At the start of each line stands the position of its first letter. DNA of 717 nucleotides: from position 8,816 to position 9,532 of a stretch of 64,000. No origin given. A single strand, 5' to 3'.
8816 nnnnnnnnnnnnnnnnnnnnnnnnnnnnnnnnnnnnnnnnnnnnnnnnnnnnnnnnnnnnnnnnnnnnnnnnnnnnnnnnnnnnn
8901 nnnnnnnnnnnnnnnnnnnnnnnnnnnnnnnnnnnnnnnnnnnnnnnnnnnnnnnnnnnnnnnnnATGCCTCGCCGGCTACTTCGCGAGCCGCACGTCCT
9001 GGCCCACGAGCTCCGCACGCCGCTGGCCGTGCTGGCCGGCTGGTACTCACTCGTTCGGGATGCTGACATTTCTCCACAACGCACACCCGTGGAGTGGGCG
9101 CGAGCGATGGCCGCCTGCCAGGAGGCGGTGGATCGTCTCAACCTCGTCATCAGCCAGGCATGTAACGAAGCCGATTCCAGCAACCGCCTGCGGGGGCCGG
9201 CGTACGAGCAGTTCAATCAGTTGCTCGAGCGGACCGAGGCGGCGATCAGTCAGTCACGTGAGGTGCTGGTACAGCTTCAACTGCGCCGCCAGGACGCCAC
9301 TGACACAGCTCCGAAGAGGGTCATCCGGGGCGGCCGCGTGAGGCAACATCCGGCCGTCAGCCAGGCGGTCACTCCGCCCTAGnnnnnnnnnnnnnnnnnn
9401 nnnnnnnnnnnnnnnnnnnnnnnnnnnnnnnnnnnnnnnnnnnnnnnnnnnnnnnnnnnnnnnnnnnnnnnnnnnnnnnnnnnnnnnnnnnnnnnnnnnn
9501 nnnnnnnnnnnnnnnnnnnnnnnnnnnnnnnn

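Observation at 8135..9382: Split MEDS signalling module: HTH+MEDS regulator followed by a free-standing HisKA/DHp domain lacking any ATPase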

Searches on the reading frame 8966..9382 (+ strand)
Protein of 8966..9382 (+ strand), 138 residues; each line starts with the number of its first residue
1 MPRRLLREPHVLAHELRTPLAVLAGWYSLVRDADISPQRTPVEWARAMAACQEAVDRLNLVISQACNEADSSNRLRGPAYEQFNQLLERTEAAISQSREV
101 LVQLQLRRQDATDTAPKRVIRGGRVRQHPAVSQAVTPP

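Call 3: search_protein_families(library=pfam, proteins=[window:8966-9382:+], max_evalue=1)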
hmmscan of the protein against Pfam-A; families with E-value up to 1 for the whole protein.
window:8966-9382:+ (138 aa): 1 family
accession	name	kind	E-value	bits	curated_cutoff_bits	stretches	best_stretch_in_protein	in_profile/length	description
PF00512.31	HisKA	-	6.6e-07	29.7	26.9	1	11-65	8-57/66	His Kinase A (phospho-acceptor) domain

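Call 4: search_protein_families(library=ncbifam, proteins=[window:8966-9382:+], max_evalue=1)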
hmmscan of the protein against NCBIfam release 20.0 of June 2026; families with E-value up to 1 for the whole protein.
window:8966-9382:+ (138 aa): 7 families
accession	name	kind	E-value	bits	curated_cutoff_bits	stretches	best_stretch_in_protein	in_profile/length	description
TIGR02966.1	phoR_proteo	equivalog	4.3e-06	26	334.2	1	13-66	122-172/333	phosphate regulon sensor histidine kinase PhoR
NF008235.0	PRK11006.1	equivalog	0.00016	20.7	390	1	12-65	211-260/431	phosphate regulon sensor histidine kinase PhoR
NF007345.0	PRK09835.1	subfamily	0.0072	14.9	423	1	32-99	229-293/482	Cu(+)/Ag(+) sensor histidine kinase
NF033091.0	HK_VanS_ACDEFG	equivalog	0.038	13.1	400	1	12-34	81-103/293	vancomycin resistance histidine kinase VanS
TIGR01386.1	cztS_silS_copS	subfamily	0.04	12.9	292.55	1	12-63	248-295/457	heavy metal sensor histidine kinase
NF008468.0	PRK11360.1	equivalog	0.1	10.9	646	1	12-65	403-451/616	two-component system sensor histidine kinase AtoS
NF007664.1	PRK10337.1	equivalog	0.13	10.9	475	1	13-108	238-334/442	quorum sensing histidine kinase QseC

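Call 5: find_homologous_proteins(query=window:8966-9379:+, max_evalue=0.001)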
Query window:8966-9379:+ (138 aa): 78 proteins with E <= 0.001 among 237 candidates.
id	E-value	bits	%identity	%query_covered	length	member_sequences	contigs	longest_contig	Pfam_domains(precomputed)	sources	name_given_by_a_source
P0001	5.6e-83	293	100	100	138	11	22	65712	PF00512.32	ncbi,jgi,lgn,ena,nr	ncbi:MAG: hypothetical protein E6I16_06980 [Chloroflexi bacterium]|nr:MAG: hypothetical protein E6I1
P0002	2.3e-80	285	98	100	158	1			PF00512.32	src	-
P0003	2.5e-70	252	88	100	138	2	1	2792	PF00512.32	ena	-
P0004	4.2e-69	248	84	100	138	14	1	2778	PF00512.32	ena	-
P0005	6.1e-69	248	83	100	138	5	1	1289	PF00512.32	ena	-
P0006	1.0e-68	247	83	100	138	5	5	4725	PF00512.32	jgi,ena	-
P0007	1.7e-68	246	83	100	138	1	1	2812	PF00512.32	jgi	-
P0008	7.4e-68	244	83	100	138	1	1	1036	PF00512.32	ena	-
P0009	6.8e-66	238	83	100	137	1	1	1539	PF00512.32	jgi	jgi:signal transduction histidine kinase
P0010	3.7e-63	229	80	99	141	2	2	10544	PF00512.32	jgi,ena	-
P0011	4.6e-61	222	79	100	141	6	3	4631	PF00512.32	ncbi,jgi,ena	-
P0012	1.2e-60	221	79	100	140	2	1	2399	PF00512.32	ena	-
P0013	1.5e-60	221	79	100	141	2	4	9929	PF00512.32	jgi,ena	-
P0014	4.7e-60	219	79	100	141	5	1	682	PF00512.32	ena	-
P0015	8.4e-60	218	78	100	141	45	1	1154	PF00512.32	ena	-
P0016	5.2e-58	213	77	100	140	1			PF00512.32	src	-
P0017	3.7e-57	210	77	100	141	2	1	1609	PF00512.32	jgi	-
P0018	5.3e-57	209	76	100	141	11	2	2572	PF00512.32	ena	-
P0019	2.5e-49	184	87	73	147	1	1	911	PF00512.32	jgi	-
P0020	5.5e-46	174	84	72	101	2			PF00512.32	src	-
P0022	3.1e-43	165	73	76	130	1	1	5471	PF00512.32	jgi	jgi:signal transduction histidine kinase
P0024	1.6e-40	156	66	80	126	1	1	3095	PF00512.32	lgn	-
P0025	6.0e-39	151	68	78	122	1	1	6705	PF00512.32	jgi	jgi:signal transduction histidine kinase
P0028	7.6e-37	144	66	75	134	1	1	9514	PF00512.32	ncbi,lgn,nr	ncbi:MAG TPA: histidine kinase dimerization/phospho-acceptor domain-containing protein [Candidatus L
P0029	9.1e-37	144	66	75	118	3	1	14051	PF00512.32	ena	-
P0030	1.0e-36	144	64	73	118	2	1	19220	PF00512.32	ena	-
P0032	6.0e-36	141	62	78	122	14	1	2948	PF00512.32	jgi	-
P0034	5.8e-35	138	61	78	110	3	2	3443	PF00512.32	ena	-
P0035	1.0e-34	137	64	78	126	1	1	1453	PF00512.32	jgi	jgi:signal transduction histidine kinase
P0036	4.8e-34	135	63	78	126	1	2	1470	PF00512.32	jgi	jgi:signal transduction histidine kinase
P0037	4.9e-34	135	57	79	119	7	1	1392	PF00512.32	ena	-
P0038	1.1e-33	134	59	79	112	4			PF00512.32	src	-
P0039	1.2e-33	134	59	79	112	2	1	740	PF00512.32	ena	-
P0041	2.1e-33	133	65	73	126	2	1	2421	PF00512.32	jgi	jgi:signal transduction histidine kinase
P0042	3.4e-33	132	64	73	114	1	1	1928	PF00512.32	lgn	-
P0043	3.4e-33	132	66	70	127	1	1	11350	PF00512.32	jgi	jgi:signal transduction histidine kinase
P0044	3.5e-33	132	61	79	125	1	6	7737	PF00512.32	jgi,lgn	jgi:signal transduction histidine kinase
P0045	4.7e-33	132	61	78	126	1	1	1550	PF00512.32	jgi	jgi:signal transduction histidine kinase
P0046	1.4e-32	130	62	78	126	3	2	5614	PF00512.32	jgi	jgi:signal transduction histidine kinase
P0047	2.9e-32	129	57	79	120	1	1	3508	PF00512.32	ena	-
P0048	4.6e-32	129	58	76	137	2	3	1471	PF00512.32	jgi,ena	jgi:signal transduction histidine kinase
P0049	6.6e-32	128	62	70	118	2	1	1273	PF00512.32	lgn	-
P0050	9.6e-32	128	63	73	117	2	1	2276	PF00512.32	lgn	-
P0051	9.8e-32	128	57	79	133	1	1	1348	PF00512.32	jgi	jgi:signal transduction histidine kinase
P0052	1.8e-31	127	58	78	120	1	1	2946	PF00512.32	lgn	-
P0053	2.2e-31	126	58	76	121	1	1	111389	PF00512.32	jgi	jgi:signal transduction histidine kinase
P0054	3.7e-31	126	60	76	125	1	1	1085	PF00512.32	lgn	-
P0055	3.7e-31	126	54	89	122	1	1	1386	PF00512.32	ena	-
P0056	4.0e-31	126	52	95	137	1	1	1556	PF00512.32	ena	-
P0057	4.2e-31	126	57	78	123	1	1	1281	PF00512.32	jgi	jgi:signal transduction histidine kinase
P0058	8.9e-31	125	56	80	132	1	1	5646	PF00512.32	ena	-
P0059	1.1e-30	124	59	75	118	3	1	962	PF00512.32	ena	-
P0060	1.3e-30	124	58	79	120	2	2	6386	PF00512.32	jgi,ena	jgi:signal transduction histidine kinase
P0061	1.7e-30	124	56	90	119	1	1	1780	PF00512.32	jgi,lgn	jgi:signal transduction histidine kinase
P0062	3.0e-30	123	56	79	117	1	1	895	PF00512.32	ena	-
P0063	7.1e-30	122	60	72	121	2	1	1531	PF00512.32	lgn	-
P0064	2.7e-29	120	56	78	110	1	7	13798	PF00512.32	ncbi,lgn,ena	-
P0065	1.1e-28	118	54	79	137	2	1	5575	PF00512.32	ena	-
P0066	2.4e-28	117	57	75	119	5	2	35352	PF00512.32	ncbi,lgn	-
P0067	4.4e-28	116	55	80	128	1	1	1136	PF00512.32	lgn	-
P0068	4.4e-28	116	55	72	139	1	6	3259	PF00512.32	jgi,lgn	jgi:signal transduction histidine kinase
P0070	1.9e-27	114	57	78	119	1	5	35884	-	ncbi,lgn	ncbi:MAG TPA: hypothetical protein VIT43_14440 [Candidatus Dormibacteraeota bacterium]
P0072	6.7e-27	112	57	76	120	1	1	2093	PF00512.32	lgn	-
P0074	1.5e-26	111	54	77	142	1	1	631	PF00512.32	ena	-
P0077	3.8e-24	103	63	55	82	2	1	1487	PF00512.32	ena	-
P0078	2.9e-22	97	51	78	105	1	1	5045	PF00512.32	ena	-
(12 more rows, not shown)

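Call 6: find_encoding_contigs(protein=P0053, flank=6000, max_places=3)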
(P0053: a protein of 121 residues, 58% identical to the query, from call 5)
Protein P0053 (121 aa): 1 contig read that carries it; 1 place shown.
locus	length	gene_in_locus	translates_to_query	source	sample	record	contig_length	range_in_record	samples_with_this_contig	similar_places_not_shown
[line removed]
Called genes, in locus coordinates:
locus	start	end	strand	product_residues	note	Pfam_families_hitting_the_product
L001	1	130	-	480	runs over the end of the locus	PF00282:Pyridoxal_deC, PF01212:Beta_elim_lyase (weak)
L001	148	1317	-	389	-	-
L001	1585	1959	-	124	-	PF01842:ACT (faint), PF13291:ACT_4 (faint), PF13840:ACT_7 (faint), PF22468:ACT_9 (faint)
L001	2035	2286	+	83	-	PF09204:Colicin_immun (faint)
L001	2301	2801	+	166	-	PF13480:Acetyltransf_6 (weak), PF00583:Acetyltransf_1, PF13673:Acetyltransf_10, PF13508:Acetyltransf_7, PF08445:FR47 (weak)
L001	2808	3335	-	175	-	-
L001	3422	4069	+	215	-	PF13676:TIR_2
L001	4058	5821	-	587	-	PF13531:SBP_bac_11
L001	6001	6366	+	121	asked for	PF00512:HisKA (weak)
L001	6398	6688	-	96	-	-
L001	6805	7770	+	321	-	PF04542:Sigma70_r2, PF04545:Sigma70_r4 (faint), PF08281:Sigma70_r4_2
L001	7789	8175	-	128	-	-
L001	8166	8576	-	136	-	-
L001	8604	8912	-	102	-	-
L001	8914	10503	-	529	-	PF23545:Zn_ribbon_HMPTM (weak), PF04055:Radical_SAM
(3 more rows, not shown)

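Call 7: find_encoding_contigs(protein=P0070, flank=6000, max_places=3)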
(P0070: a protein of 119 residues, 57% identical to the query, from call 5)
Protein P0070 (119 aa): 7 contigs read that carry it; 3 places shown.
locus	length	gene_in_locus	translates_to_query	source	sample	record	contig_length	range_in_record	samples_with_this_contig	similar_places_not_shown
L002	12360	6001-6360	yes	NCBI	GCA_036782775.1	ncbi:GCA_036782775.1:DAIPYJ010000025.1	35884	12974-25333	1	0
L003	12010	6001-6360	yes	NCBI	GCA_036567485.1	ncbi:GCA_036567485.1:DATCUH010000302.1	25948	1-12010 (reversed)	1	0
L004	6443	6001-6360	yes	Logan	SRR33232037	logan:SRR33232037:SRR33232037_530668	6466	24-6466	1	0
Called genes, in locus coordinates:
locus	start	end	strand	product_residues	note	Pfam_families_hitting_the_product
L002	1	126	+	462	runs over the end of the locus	PF02233:PNTB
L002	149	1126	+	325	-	PF00005:ABC_tran, PF00004:AAA (faint), PF13304:AAA_21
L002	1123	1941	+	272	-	PF01061:ABC2_membrane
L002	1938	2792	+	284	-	PF01061:ABC2_membrane (weak), PF12698:ABC2_membrane_3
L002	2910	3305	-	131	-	PF01641:SelR, PF24046:At4g08330 (faint)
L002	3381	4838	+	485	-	PF06762:LMF1, PF25179:LMF1_C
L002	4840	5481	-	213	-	PF06736:TMEM175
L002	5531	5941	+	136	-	PF01741:MscL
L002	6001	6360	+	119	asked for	-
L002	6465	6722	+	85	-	-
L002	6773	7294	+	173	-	PF00011:HSP20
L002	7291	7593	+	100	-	-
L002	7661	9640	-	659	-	PF16177:ACAS_N, PF00501:AMP-binding, PF13193:AMP-binding_C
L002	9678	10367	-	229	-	PF01184:Gpr1_Fun34_YaaH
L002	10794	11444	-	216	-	PF21948:LplA-B_cat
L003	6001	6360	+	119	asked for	-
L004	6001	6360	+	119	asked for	-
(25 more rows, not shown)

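Call 8: find_encoding_contigs(protein=P0066, flank=6000, max_places=3)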
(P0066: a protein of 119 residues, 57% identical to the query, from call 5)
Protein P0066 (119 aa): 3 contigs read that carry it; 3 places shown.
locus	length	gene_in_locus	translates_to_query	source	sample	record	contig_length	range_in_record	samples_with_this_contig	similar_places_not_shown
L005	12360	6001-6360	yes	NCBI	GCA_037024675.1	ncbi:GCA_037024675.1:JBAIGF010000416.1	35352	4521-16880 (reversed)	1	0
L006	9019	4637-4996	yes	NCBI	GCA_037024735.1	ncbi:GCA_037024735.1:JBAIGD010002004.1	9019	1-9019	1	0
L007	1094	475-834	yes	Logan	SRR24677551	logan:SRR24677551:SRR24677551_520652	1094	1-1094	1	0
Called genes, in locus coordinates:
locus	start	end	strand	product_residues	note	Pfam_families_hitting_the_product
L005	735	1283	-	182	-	-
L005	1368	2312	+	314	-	PF01068:DNA_ligase_A_M, PF04679:DNA_ligase_A_C (weak)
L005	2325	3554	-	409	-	PF12679:ABC2_membrane_2, PF12698:ABC2_membrane_3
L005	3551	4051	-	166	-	PF13732:DrrA1-3_C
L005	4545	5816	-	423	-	PF02450:LCAT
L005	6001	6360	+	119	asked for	PF00512:HisKA (faint)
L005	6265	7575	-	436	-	PF01590:GAF, PF13185:GAF_2, PF13492:GAF_3, PF00512:HisKA, PF02518:HATPase_c, PF13589:HATPase_c_3 (weak)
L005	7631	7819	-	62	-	PF02416:TatA_B_E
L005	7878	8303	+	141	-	PF22091:DUF6941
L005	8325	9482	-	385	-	PF00578:AhpC-TSA, PF08534:Redoxin, PF00085:Thioredoxin (faint), PF13728:TraF (faint), PF13098:Thioredoxin_2 (weak), PF08534:Redoxin, PF00578:AhpC-TSA, PF13098:Thioredoxin_2 (weak), +1 more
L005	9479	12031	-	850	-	-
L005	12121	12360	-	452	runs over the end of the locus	PF00561:Abhydrolase_1, PF12146:Hydrolase_4, PF03096:Ndr (weak), PF00211:Guanylate_cyc (weak)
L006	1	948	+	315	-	?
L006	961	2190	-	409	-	PF12679:ABC2_membrane_2, PF12698:ABC2_membrane_3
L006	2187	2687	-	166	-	PF13732:DrrA1-3_C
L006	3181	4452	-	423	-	PF02450:LCAT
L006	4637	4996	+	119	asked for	PF00512:HisKA (faint)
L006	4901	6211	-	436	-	PF01590:GAF, PF13185:GAF_2, PF13492:GAF_3, PF00512:HisKA, PF02518:HATPase_c, PF13589:HATPase_c_3 (weak)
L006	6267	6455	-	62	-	PF02416:TatA_B_E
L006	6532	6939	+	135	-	PF22091:DUF6941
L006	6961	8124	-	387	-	PF00578:AhpC-TSA, PF08534:Redoxin, PF00085:Thioredoxin (faint), PF13728:TraF (faint), PF13098:Thioredoxin_2 (weak), PF00578:AhpC-TSA, PF08534:Redoxin, PF13098:Thioredoxin_2 (weak), +1 more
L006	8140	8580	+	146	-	-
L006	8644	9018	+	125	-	?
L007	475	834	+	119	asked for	PF00512:HisKA (faint)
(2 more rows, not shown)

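Call 10: find_related_loci(query=A1, collection=genome_contigs, flank=6000)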
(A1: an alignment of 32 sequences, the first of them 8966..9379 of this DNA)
Query A1 (138 aa) in genome_contigs; peptide patterns used: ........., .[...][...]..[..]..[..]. (x = any residue, [..] = any of these).
599 stretches matched a pattern (row limit reached: there are more); 7 encode a relative of the query (tblastn E <= 1e-3); 7 distinct loci.
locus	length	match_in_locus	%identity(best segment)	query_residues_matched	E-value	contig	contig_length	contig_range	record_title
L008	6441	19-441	80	1-138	2e-69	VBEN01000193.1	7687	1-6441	MAG: Chloroflexi bacterium isolate CF_27 14_1009_16_20cm_scaffold_6286, whole genome shotgun sequence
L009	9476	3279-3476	37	4-73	2e-6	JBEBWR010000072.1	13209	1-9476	MAG: Chthoniobacter flavus isolate T2.bin.293 NODE_17094_length_13209_cov_11.179641, whole genome shotgun sequence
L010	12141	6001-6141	45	3-58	4e-6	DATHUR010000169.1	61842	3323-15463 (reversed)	MAG TPA_asm: Egicoccus sp. isolate SMAG_U16112 k141_1138067, whole genome shotgun sequence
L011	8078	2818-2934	45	12-59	5e-6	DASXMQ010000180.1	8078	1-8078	MAG TPA_asm: Candidatus Binataceae bacterium isolate SMAG_U5332 k141_2246510, whole genome shotgun sequence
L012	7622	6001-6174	30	12-75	5e-6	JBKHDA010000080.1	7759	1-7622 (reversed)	MAG: Halanaerobium sp. isolate D1M03_23 NODE_5516_length_7759_cov_17.434450, whole genome shotgun sequence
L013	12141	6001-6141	45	12-62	6e-6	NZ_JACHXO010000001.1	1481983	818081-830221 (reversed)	Roseateles terrae strain CECT 7247 Ga0372398_01, whole genome shotgun sequence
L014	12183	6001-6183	31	12-79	1e-5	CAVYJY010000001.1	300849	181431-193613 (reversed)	MAG: uncultured Verrucomicrobiae bacterium isolate MFD01275.bin.2.68 genome assembly, contig: contig_11081, whole genome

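Call 11: find_encoding_contigs(protein=P0030, flank=5000, max_places=2)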
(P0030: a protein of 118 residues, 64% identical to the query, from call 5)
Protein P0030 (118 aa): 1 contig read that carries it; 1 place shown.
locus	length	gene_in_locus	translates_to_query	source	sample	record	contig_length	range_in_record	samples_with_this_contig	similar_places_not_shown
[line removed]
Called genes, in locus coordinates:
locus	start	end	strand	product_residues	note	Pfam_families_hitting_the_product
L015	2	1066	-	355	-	?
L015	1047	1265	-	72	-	-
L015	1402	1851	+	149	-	PF14340:DUF4395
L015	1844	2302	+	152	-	-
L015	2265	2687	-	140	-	PF01643:Acyl-ACP_TE, PF13279:4HBT_2, PF20791:Acyl-ACP_TE_C (weak), PF03061:4HBT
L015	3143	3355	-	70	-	PF08281:Sigma70_r4_2, PF00196:GerE, PF13384:HTH_23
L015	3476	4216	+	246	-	PF12728:HTH_17, PF13411:MerR_1 (weak), PF14417:MEDS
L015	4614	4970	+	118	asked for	PF00512:HisKA (weak)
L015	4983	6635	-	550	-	PF05231:MASE1, PF00512:HisKA, PF02518:HATPase_c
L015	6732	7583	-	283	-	PF02517:Rce1-like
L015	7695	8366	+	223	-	PF14808:TMEM164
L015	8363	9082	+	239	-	PF04493:Endonuclease_5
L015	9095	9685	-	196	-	-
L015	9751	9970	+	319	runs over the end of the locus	PF21686:LigD_Prim-Pol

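Call 12: find_encoding_contigs(protein=P0029, flank=5000, max_places=2)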
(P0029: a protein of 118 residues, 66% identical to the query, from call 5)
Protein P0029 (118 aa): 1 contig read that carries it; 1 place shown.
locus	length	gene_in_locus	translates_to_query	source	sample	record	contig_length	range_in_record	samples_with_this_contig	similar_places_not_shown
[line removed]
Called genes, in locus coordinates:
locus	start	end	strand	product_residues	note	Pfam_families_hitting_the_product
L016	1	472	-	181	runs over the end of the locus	PF09970:DUF2204 (weak), PF10706:Aminoglyc_resit (weak), PF14907:NTP_transf_5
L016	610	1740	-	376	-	PF01571:GCV_T, PF08669:GCV_T_C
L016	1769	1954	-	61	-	-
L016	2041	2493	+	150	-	PF14340:DUF4395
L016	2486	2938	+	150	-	-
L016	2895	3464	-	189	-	PF01643:Acyl-ACP_TE, PF20791:Acyl-ACP_TE_C (weak), PF13279:4HBT_2, PF03061:4HBT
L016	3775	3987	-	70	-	PF08281:Sigma70_r4_2 (weak), PF00196:GerE, PF13384:HTH_23 (weak)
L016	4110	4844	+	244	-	PF00376:MerR (faint), PF12728:HTH_17, PF13411:MerR_1 (weak), PF14417:MEDS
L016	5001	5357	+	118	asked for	PF00512:HisKA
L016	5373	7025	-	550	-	PF05231:MASE1, PF00512:HisKA, PF02518:HATPase_c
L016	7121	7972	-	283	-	PF02517:Rce1-like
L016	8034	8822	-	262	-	PF00296:Bac_luciferase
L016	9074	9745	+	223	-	PF14808:TMEM164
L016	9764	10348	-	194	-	-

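Call 13: find_encoding_contigs(protein=P0010, flank=5000, max_places=2)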
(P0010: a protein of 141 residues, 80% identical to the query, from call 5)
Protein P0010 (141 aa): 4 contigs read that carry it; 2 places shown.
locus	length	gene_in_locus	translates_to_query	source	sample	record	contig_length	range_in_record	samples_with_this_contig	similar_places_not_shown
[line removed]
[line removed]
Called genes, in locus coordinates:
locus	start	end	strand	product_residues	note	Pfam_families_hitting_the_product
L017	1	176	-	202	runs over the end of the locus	PF14907:NTP_transf_5, PF09970:DUF2204, PF19502:DUF6036 (faint), PF10706:Aminoglyc_resit (weak)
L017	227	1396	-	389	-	PF01571:GCV_T, PF08669:GCV_T_C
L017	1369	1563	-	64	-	-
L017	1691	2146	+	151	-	PF14340:DUF4395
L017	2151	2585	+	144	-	PF00085:Thioredoxin (weak), PF13098:Thioredoxin_2 (faint)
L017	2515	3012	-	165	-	PF01643:Acyl-ACP_TE, PF20791:Acyl-ACP_TE_C (weak), PF13279:4HBT_2, PF03061:4HBT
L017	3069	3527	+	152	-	PF00903:Glyoxalase, PF13669:Glyoxalase_4 (weak), PF18029:Glyoxalase_6, PF22677:Ble-like_N (weak)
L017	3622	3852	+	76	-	-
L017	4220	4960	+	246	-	PF12728:HTH_17, PF14417:MEDS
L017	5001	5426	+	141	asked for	PF00512:HisKA (weak)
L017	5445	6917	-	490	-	?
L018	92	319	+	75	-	-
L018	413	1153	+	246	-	PF12728:HTH_17, PF14417:MEDS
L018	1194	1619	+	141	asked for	PF00512:HisKA (weak)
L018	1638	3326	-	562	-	PF05231:MASE1, PF00512:HisKA, PF02518:HATPase_c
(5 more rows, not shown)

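Call 14: find_encoding_contigs(protein=P0043, flank=5000, max_places=2)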
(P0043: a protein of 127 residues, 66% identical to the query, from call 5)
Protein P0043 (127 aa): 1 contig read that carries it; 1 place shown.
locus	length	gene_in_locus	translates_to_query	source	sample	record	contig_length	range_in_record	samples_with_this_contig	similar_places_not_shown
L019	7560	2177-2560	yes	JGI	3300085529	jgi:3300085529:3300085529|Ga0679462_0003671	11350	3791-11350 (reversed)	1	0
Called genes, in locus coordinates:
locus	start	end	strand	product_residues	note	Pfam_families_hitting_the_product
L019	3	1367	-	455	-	?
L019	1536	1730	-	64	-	PF00313:CSD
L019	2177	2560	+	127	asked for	PF00512:HisKA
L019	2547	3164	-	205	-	-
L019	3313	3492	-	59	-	PF04964:Flp_Fap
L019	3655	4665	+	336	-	PF13458:Peripla_BP_6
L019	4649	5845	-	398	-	PF00535:Glycos_transf_2, PF26629:GT2_TM_C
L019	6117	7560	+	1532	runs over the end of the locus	PF13385:Laminin_G_3, PF00041:fn3, PF25059:FN3_DSCAM-DSCAML_C (faint), PF13385:Laminin_G_3, PF00041:fn3, PF13385:Laminin_G_3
